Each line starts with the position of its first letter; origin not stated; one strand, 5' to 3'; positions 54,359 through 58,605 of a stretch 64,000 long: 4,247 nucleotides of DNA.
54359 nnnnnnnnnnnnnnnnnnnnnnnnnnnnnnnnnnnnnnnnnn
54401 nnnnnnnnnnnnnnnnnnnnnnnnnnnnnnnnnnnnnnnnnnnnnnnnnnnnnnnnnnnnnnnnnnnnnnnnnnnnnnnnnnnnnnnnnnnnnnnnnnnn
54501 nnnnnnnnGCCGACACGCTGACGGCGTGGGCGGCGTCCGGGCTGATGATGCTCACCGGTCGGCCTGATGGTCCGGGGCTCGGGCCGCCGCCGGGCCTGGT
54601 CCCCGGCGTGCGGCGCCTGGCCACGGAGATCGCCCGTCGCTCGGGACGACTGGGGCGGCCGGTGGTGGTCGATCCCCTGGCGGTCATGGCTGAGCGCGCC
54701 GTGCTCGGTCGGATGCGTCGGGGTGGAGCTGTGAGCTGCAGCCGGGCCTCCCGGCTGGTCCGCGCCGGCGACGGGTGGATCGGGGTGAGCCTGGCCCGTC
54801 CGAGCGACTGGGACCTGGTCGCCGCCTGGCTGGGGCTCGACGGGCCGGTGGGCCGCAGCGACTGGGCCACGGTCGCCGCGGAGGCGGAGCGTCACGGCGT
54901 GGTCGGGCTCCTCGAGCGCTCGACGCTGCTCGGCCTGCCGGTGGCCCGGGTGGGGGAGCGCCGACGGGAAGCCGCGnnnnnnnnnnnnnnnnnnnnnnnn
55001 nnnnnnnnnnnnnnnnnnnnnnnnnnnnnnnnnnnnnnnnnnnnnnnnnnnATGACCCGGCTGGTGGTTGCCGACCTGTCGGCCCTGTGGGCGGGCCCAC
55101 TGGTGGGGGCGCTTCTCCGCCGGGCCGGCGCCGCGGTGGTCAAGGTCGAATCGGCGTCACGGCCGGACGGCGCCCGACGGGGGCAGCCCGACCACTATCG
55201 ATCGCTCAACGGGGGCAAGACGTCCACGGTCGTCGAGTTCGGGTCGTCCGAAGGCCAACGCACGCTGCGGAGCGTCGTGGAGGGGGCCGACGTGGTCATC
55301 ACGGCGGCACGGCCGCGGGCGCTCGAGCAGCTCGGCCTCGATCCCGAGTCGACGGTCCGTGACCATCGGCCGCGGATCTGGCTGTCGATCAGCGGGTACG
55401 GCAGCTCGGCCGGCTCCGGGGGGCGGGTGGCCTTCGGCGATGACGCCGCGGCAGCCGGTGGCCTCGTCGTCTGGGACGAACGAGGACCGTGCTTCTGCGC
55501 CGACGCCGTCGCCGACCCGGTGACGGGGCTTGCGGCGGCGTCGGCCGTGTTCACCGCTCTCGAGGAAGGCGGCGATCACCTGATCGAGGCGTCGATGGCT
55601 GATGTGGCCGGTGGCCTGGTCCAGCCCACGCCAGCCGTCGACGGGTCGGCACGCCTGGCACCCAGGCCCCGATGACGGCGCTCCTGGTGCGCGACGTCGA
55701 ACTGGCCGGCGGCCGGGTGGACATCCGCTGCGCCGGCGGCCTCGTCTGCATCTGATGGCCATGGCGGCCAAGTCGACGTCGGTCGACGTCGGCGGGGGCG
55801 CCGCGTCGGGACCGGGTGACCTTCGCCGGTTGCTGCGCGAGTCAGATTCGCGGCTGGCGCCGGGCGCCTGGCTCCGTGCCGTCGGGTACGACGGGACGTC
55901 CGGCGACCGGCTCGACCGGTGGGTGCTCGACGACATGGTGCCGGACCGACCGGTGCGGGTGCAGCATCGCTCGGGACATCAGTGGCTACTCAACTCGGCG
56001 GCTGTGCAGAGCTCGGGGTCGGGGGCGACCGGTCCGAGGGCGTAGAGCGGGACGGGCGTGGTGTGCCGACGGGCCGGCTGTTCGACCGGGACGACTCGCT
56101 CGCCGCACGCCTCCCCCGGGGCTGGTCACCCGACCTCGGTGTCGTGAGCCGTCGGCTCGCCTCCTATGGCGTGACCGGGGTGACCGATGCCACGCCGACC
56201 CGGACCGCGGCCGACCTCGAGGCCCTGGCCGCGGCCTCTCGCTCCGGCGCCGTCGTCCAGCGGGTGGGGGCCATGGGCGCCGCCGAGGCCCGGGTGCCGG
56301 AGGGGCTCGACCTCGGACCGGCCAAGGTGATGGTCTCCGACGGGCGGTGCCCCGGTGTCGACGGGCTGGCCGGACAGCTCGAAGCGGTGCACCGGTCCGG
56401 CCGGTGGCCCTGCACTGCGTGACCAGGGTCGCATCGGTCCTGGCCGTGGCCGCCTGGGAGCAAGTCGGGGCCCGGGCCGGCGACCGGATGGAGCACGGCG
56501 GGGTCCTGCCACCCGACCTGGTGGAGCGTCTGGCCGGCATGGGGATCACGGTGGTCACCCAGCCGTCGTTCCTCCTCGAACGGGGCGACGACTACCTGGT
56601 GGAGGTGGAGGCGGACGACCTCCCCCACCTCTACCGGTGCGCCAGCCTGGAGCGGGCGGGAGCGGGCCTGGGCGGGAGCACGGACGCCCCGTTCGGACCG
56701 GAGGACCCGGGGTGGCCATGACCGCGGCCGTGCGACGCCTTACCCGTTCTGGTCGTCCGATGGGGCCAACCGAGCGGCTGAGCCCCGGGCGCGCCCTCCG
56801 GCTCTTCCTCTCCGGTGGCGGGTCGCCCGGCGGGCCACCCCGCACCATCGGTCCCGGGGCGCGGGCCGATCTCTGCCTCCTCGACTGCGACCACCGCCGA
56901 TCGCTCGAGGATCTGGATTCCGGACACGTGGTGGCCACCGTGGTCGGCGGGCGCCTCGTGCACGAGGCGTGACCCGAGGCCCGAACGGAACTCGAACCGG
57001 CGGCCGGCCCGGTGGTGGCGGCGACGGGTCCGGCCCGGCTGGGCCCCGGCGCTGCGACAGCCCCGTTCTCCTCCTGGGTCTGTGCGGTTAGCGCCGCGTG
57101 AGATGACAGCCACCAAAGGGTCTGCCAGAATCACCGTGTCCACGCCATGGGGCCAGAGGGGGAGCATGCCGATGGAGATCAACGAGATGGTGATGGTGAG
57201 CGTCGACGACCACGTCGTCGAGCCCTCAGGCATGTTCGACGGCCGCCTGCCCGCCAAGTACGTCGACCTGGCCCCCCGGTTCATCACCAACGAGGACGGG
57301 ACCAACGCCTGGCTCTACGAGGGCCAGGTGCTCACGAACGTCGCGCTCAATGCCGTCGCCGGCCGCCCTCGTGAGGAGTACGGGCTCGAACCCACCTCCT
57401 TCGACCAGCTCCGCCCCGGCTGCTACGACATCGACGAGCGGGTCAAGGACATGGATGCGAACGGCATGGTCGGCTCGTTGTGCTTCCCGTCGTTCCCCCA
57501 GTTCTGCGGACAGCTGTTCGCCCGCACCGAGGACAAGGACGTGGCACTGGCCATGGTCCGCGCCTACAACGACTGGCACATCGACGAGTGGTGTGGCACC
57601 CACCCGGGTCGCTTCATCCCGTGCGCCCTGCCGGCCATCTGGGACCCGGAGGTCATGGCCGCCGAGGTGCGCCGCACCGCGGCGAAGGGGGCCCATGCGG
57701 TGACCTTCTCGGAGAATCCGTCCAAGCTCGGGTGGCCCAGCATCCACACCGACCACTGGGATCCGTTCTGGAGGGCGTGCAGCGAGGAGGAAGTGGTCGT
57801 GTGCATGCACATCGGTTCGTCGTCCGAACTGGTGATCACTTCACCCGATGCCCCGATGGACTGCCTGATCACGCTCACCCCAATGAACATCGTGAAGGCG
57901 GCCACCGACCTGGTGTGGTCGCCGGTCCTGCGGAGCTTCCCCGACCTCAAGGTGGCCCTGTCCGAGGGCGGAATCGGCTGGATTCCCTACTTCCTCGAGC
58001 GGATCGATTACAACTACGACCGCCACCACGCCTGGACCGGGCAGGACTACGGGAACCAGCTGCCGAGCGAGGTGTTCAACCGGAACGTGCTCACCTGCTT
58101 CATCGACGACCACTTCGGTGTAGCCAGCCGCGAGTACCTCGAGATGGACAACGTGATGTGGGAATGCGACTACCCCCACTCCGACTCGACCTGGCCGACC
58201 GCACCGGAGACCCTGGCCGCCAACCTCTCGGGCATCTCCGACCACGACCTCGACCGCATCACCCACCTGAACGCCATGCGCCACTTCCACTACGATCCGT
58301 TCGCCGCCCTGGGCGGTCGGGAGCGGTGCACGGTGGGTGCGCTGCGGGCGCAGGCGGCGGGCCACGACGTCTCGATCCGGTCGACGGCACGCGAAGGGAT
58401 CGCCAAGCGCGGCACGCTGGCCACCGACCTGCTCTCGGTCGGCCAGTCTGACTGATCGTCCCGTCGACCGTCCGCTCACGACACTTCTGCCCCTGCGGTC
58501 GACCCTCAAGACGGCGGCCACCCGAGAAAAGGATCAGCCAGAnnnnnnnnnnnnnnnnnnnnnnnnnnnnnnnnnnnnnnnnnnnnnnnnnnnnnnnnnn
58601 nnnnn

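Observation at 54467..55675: CaiB-family CoA-transferase-like protein with circularly permuted (duplication-truncation type) segment order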

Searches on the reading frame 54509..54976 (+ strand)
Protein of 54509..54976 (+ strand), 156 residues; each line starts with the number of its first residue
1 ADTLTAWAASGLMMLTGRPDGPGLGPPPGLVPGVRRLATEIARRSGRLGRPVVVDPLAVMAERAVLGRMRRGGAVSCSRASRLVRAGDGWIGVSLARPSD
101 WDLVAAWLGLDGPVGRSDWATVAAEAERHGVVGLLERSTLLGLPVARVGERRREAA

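Call 35: search_solved_structures(query=A3, max_evalue=10, show_alignments=5)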
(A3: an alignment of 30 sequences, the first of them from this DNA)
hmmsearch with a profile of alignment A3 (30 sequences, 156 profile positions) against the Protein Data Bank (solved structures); distinct sequences matched with E-value up to 10: 1.
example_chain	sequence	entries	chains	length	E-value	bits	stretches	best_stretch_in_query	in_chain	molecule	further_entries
3ak4_A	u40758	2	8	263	0.049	16.7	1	33-73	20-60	NADH-dependent quinuclidinone reductase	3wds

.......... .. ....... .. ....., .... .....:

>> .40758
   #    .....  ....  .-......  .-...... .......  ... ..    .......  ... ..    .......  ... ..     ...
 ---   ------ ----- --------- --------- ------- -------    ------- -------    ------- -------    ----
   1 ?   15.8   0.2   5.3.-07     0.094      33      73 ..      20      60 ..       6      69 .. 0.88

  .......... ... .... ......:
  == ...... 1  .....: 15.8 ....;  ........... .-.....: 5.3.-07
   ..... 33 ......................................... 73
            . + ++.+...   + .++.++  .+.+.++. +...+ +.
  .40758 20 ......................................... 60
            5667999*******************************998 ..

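Call 36: search_protein_families(library=pfam, alignment_id=A3, max_evalue=1)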
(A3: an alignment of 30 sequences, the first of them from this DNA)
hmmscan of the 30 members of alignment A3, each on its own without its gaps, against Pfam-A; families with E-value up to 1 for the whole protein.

A. member 1, seq(156 aa): 2 families
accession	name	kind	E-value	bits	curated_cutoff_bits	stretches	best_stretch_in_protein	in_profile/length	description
PF02515.22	CoA_transf_3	-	0.00024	20.8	23.3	1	67-128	214-278/366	CoA-transferase family III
PF01318.25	Bromo_coat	-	0.062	13.9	27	1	35-81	13-57/189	Bromovirus coat protein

B. families by the number of members that match (of 30 scanned): 6 families
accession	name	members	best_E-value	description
PF02515.22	CoA_transf_3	15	2.1e-05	CoA-transferase family III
PF19608.4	DUF6113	1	0.00061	Family of unknown function (DUF6113)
PF20271.3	CATASP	1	0.055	CATRA-Associated Small Protein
PF01318.25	Bromo_coat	1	0.062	Bromovirus coat protein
PF00154.27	RecA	1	0.1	recA bacterial DNA recombination protein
PF20618.3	GPD_NAD_C_bact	1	0.21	Bacterial GPD, NAD-dependent C-terminal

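Call 41: search_protein_representatives(alignment_id=A3)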
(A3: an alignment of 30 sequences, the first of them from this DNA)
Query: 30 sequences, 156 profile positions. Proteins with E-value up to 0.001 (for the whole library): 1366; up to 1e-10: 1072; up to 1e-30: 110. The best 150 are listed.
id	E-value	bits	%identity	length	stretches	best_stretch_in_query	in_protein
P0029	1.2e-59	216.9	-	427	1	4-153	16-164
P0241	1.5e-59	216.6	-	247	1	4-154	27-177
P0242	6.3e-59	214.5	-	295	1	4-153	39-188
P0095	8.9e-57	207.5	-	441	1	4-154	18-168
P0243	4.9e-54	198.6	-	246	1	12-154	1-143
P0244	9.1e-52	191.3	-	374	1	4-154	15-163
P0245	2.5e-49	183.3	-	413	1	7-153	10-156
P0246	8.4e-49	181.6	-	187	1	2-135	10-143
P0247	4.3e-48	179.3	-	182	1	3-148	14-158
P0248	5.8e-48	178.9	-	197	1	5-153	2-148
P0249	1.9e-47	177.2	-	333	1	9-154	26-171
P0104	2.8e-47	176.7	-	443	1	4-153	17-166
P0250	4.3e-47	176.1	-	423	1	4-154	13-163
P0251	6.9e-47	175.4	-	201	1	4-150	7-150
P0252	1.3e-46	174.5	-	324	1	13-155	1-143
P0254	1.6e-44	167.8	-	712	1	3-148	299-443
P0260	1.3e-41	158.3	-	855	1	7-154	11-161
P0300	1.8e-34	135.1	-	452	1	16-132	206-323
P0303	2.8e-34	134.5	-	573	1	3-154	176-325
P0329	5.7e-32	127.0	-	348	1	3-154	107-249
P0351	2.7e-30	121.5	-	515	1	3-149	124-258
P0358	4.6e-30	120.8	-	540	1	4-149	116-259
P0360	1.1e-29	119.6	-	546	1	2-149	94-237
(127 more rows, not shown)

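Call 42: search_protein_families(library=pfam, proteins=[P0300, P0254, P0303, P0260, P0351, P0358, P0360, P0329], max_evalue=0.01)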
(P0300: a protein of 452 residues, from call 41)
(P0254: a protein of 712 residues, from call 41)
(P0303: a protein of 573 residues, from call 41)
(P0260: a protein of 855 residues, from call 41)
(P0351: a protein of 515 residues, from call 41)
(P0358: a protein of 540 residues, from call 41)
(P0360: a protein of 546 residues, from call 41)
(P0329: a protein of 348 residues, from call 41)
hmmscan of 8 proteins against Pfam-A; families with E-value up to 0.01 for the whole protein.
P0300 (452 aa): 0 families

P0254 (712 aa): 1 family
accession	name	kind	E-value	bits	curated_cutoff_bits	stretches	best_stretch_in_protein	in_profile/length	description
PF02515.22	CoA_transf_3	-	2.1e-43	149.3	23.3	1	480-678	1-210/366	CoA-transferase family III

P0303 (573 aa): 5 families
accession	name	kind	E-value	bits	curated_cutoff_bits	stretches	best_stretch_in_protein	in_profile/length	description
PF01070.24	FMN_dh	-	2.3e-44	152.3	24.9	1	1-105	222-326/350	FMN-dependent dehydrogenase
PF02515.22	CoA_transf_3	-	1e-40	140.5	23.3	1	345-530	3-201/366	CoA-transferase family III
PF00478.31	IMPDH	-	7.8e-06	25.6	25.6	1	52-83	207-238/345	IMP dehydrogenase / GMP reductase domain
PF01645.23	Glu_synthase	-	0.0003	20.5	20.4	1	17-85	241-308/369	Conserved region in glutamate synthase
PF03060.21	NMO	-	0.0093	15.8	28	0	33-86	176-227/331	Nitronate monooxygenase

P0260 (855 aa): 2 families
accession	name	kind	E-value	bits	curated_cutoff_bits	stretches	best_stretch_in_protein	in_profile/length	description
PF07969.17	Amidohydro_3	-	3.8e-44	152.4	29.7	1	428-848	4-468/472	Amidohydrolase family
PF02515.22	CoA_transf_3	-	1.3e-31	110.5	23.3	1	188-375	4-205/366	CoA-transferase family III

P0351 (515 aa): 1 family
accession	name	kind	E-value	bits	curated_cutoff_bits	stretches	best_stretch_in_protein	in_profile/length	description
PF02515.22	CoA_transf_3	-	1.8e-38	133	23.3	1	287-480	6-210/366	CoA-transferase family III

P0358 (540 aa): 1 family
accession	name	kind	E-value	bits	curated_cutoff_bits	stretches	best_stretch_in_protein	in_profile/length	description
PF02515.22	CoA_transf_3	-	5.5e-34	118.3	23.3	1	320-480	6-186/366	CoA-transferase family III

P0360 (546 aa): 1 family
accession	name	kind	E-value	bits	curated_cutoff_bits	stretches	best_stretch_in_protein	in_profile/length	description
PF02515.22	CoA_transf_3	-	6e-48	164.2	23.3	1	300-488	5-205/366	CoA-transferase family III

P0329 (348 aa): 1 family
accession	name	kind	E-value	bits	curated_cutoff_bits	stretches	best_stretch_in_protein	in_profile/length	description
PF02515.22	CoA_transf_3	-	2.5e-14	53.6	23.3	2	267-335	1-75/366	CoA-transferase family III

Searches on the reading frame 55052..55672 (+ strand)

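Call 5: search_protein_families(library=pfam, proteins=[window:55052-55672:+], max_evalue=10)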
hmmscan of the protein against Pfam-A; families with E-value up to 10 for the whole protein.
seq(207 aa): 1 family
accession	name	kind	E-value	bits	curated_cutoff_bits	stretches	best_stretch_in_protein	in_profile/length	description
PF02515.22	CoA_transf_3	-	7.4e-32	111.3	23.3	1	4-195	4-208/366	CoA-transferase family III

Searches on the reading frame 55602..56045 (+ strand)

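Call 28: search_protein_families(library=pfam, proteins=[window:55602-56045:+], max_evalue=0.01)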
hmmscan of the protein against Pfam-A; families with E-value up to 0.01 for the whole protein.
window:55602-56045:+ (147 aa): 1 family
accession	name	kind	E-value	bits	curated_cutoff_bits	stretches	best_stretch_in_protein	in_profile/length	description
PF07969.17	Amidohydro_3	-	3.4e-05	23.9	29.7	1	50-138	20-112/472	Amidohydrolase family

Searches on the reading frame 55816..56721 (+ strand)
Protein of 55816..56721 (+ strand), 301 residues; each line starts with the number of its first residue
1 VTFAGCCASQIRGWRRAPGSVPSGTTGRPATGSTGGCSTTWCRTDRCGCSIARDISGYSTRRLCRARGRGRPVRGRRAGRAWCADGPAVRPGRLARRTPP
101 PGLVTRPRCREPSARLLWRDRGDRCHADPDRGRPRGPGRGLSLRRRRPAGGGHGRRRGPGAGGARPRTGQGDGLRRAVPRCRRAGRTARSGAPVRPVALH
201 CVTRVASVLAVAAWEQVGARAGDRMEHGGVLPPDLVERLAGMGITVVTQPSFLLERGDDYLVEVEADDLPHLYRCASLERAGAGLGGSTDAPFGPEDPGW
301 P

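Call 28: search_protein_families(library=pfam, proteins=[window:55816-56721:+], max_evalue=0.01)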
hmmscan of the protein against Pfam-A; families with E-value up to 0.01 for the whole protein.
window:55816-56721:+ (301 aa): 1 family
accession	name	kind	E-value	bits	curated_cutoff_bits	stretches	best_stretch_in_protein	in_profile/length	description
PF07969.17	Amidohydro_3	-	7.7e-07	29.4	29.7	1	195-300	276-384/472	Amidohydrolase family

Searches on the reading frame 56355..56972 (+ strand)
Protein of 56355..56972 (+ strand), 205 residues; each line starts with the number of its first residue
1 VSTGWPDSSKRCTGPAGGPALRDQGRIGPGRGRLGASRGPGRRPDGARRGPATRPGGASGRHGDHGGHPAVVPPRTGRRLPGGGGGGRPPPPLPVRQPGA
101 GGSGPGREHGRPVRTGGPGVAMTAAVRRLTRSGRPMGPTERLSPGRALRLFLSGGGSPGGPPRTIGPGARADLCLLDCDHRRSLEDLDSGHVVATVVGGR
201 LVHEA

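Call 28: search_protein_families(library=pfam, proteins=[window:56355-56972:+], max_evalue=0.01)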
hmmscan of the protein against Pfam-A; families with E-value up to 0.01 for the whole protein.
window:56355-56972:+ (205 aa): 1 family
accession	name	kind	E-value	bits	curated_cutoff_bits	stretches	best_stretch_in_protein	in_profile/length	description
PF07969.17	Amidohydro_3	-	0.00038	20.5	29.7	1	120-203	384-472/472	Amidohydrolase family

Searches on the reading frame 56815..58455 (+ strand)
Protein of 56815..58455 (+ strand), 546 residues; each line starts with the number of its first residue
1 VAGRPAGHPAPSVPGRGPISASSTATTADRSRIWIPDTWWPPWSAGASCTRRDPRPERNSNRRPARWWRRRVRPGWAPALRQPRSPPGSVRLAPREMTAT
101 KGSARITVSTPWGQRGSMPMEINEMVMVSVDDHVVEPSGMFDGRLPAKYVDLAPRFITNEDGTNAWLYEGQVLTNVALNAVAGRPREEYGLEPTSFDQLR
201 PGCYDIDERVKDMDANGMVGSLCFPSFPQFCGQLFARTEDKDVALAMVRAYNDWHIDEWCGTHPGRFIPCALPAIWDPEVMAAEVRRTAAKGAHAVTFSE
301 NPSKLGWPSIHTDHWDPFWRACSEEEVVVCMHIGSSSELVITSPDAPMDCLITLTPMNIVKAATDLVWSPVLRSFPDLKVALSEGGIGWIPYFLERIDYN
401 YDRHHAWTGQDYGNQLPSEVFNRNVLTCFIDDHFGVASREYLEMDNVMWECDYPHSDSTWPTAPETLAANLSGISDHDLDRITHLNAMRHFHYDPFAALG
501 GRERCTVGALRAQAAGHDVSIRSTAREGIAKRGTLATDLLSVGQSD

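Call 28: search_protein_families(library=pfam, proteins=[window:56815-58455:+], max_evalue=0.01)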
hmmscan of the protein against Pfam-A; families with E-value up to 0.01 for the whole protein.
window:56815-58455:+ (546 aa): 1 family
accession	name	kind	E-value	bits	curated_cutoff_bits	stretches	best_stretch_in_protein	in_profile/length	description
PF04909.20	Amidohydro_2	-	9.9e-28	98.1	26.4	1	197-491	12-287/289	Amidohydrolase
